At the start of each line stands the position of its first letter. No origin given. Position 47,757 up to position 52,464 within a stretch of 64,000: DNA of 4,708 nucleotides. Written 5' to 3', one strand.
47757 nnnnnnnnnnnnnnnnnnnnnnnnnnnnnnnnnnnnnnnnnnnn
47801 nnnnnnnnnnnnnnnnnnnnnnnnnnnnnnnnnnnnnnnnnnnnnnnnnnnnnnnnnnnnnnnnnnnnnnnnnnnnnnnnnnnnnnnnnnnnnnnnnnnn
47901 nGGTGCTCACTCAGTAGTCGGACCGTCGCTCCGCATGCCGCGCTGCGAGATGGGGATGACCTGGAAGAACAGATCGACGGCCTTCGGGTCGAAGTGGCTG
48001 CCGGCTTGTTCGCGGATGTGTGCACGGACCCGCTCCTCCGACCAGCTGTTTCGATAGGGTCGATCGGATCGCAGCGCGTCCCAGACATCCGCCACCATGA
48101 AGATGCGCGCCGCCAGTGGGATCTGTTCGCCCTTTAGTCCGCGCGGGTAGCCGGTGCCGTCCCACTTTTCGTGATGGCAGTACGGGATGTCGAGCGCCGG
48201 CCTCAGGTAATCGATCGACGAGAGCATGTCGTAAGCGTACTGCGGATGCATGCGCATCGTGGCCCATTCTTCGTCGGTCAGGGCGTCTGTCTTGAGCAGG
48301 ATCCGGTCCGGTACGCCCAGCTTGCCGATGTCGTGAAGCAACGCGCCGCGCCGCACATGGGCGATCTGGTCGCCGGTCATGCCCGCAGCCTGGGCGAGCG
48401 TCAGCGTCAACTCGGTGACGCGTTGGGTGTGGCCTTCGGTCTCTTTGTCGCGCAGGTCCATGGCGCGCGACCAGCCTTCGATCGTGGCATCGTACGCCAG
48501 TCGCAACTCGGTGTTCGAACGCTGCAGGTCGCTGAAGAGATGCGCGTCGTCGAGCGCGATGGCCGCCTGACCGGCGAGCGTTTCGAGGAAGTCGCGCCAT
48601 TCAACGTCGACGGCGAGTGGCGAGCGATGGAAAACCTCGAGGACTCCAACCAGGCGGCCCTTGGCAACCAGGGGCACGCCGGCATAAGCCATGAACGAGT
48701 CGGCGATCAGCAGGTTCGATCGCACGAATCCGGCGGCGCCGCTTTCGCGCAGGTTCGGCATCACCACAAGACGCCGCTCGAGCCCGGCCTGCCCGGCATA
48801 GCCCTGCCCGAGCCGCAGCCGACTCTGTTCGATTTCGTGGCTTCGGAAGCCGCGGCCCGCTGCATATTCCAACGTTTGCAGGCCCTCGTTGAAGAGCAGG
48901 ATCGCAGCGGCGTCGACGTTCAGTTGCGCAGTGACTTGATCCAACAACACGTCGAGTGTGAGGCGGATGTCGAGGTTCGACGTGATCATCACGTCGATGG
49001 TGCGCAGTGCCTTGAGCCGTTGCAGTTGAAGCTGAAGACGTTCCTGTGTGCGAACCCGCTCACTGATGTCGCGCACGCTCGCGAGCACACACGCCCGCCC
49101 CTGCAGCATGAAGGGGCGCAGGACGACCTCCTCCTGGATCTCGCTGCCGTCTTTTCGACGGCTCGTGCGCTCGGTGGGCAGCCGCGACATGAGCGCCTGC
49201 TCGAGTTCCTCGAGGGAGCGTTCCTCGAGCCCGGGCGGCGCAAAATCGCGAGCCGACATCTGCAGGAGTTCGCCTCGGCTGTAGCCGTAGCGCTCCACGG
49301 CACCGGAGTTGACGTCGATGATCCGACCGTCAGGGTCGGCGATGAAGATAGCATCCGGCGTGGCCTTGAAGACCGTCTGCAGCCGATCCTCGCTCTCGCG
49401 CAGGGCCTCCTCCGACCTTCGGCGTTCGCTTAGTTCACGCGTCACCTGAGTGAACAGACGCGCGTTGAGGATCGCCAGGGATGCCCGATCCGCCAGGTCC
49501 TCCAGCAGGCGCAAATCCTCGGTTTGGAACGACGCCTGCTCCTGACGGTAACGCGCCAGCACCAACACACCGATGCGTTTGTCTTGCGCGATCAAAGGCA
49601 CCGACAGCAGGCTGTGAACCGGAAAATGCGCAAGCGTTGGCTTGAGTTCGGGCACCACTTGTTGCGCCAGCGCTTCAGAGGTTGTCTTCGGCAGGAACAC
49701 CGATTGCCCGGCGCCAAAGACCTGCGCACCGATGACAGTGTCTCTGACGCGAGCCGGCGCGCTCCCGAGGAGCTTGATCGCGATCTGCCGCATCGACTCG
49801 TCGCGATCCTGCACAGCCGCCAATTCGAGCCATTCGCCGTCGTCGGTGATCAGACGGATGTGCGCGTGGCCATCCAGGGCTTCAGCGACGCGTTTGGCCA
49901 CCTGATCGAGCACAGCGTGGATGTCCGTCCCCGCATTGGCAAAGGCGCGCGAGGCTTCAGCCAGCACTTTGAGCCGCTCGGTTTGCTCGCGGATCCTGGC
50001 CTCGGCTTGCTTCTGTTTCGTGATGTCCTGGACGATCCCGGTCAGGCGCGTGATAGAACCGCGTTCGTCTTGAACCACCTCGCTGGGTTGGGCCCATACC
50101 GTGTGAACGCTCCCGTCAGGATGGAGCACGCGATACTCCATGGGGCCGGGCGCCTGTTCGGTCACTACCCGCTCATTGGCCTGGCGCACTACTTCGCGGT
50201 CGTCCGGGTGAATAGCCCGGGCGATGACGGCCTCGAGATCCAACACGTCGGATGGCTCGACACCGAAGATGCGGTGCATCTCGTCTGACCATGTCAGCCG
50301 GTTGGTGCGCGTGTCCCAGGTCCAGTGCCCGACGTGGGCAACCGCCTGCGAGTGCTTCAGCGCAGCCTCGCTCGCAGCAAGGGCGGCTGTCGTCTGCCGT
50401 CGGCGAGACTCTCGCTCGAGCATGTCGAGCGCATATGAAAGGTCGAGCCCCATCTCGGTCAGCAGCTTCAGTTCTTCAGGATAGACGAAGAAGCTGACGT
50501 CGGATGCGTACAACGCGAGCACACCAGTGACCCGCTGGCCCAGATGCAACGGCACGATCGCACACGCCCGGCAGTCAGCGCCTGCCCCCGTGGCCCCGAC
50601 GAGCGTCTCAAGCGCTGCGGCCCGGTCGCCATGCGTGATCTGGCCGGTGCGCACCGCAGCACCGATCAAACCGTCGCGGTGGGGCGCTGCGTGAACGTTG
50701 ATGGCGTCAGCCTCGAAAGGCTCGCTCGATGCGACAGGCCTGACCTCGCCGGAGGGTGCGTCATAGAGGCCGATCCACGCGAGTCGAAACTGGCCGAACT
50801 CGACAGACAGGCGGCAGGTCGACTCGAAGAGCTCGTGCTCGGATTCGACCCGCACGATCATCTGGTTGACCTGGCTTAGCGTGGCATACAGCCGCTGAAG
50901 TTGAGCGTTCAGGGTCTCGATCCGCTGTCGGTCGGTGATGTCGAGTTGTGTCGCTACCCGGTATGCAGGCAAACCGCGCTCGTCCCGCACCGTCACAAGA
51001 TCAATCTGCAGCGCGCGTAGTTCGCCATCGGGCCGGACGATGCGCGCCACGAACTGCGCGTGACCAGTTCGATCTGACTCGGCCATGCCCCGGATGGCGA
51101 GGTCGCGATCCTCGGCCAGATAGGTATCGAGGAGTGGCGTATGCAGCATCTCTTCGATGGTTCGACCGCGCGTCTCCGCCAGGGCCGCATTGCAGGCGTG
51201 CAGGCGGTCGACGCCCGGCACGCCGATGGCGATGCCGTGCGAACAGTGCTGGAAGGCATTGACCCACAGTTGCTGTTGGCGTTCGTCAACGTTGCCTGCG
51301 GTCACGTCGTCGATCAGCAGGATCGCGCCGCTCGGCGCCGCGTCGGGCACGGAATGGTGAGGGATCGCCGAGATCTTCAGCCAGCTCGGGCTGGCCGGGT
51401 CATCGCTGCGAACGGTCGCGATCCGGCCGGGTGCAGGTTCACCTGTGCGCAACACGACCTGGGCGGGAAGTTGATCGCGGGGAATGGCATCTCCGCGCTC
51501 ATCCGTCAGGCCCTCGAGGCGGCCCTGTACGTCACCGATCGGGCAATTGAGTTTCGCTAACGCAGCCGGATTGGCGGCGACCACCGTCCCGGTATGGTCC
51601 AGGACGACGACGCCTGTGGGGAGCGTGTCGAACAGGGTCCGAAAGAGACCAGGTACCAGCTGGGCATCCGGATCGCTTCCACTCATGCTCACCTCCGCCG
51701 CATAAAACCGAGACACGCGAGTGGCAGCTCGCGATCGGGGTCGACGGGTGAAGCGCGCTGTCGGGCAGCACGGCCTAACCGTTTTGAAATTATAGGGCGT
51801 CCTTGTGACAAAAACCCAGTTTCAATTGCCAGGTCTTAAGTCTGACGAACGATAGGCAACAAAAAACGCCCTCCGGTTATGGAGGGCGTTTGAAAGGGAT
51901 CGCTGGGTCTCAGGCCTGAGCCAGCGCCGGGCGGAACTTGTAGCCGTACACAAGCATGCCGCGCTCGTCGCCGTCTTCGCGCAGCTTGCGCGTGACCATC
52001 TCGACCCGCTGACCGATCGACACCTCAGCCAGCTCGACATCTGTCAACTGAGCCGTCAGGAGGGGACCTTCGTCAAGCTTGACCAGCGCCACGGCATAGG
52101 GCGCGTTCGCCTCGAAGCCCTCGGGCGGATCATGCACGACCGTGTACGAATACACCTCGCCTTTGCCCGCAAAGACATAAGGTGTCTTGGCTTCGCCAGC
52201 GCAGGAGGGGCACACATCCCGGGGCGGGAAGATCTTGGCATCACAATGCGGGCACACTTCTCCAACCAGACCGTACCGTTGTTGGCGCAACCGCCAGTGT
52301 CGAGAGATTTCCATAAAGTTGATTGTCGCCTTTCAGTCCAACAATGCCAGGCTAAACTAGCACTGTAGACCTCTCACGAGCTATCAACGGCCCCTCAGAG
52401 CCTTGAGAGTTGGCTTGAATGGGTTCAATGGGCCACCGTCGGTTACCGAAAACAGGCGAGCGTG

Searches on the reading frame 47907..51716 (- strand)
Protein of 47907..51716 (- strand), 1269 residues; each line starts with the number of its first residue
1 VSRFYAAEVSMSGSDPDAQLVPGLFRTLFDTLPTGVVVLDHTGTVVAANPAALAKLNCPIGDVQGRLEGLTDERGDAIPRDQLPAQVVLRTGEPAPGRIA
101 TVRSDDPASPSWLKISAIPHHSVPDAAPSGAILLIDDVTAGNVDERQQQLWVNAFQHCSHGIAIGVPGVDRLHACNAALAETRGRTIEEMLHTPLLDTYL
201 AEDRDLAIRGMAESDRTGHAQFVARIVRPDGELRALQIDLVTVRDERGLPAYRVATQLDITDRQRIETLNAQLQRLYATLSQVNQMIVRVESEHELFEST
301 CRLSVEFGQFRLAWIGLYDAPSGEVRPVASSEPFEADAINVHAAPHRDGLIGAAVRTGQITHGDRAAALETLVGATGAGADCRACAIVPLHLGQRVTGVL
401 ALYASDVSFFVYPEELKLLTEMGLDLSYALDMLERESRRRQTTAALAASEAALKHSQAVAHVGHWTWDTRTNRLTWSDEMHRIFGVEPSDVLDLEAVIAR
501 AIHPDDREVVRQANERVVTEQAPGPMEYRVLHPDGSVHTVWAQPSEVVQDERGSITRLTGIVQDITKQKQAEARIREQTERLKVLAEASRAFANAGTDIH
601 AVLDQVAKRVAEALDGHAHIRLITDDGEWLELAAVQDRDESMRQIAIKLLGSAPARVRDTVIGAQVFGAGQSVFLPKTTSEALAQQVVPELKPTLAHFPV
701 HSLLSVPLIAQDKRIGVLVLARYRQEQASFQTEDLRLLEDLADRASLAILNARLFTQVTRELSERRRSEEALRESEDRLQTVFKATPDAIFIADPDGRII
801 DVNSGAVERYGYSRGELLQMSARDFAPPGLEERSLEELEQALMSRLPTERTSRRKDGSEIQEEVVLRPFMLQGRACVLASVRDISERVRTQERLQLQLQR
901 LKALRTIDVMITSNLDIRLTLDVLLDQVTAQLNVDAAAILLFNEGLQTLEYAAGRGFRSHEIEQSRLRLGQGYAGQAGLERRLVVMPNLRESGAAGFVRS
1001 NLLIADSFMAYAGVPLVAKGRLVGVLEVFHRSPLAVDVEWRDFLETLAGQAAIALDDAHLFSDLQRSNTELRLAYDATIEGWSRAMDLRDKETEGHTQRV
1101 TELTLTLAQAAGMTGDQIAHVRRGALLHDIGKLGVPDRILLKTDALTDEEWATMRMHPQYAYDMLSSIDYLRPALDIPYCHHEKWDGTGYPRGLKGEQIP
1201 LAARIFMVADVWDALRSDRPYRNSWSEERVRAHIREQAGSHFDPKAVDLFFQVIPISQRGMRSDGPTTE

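Call 76: search_protein_families(library=pfam, max_evalue=0.00001, proteins=[window:47907-51716:-])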
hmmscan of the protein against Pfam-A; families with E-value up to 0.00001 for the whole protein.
window:47907-51716:- (1269 aa): 10 families
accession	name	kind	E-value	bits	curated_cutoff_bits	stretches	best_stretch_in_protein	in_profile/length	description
PF13185.12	GAF_2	-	1.2e-42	145.7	28.6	3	291-431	2-136/136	GAF domain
PF13487.12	HD_5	-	7.8e-37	127.1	27.2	1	1085-1245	6-169/170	HD domain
PF01590.32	GAF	-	4.9e-34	118.2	22.4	2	598-749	1-133/133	GAF domain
PF00989.32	PAS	-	4.5e-27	94.8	22.6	1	778-884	2-113/113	PAS fold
PF13492.12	GAF_3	-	1.1e-26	94.2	27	3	692-751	71-129/129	GAF domain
PF08447.18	PAS_3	-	1.5e-26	92.9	25.6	1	474-562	2-89/89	PAS fold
PF08448.16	PAS_4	-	7.9e-25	87.7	23.1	1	783-889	1-110/110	PAS fold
PF13426.13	PAS_9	-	1.2e-24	87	27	1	787-886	1-103/103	PAS domain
PF13188.13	PAS_8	-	3.2e-20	71.7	21.8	2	778-829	2-54/65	PAS domain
PF01966.28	HD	-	2.2e-17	63.8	22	1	1095-1214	3-115/116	HD domain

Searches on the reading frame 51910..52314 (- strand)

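Call 76: search_protein_families(library=pfam, max_evalue=0.00001, proteins=[window:51910-52314:-])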
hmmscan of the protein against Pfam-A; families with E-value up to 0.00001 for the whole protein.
window:51910-52314:- (134 aa): 2 families
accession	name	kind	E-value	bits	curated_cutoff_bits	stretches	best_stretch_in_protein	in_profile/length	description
PF01796.24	OB_ChsH2_C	-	4.9e-24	84.5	27.1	1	49-109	5-65/65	ChsH2, C-terminal OB-fold domain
PF12172.15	zf-ChsH2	-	1.1e-07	32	23.2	1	13-41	6-34/37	ChsH2, rubredoxin-like zinc ribbon domain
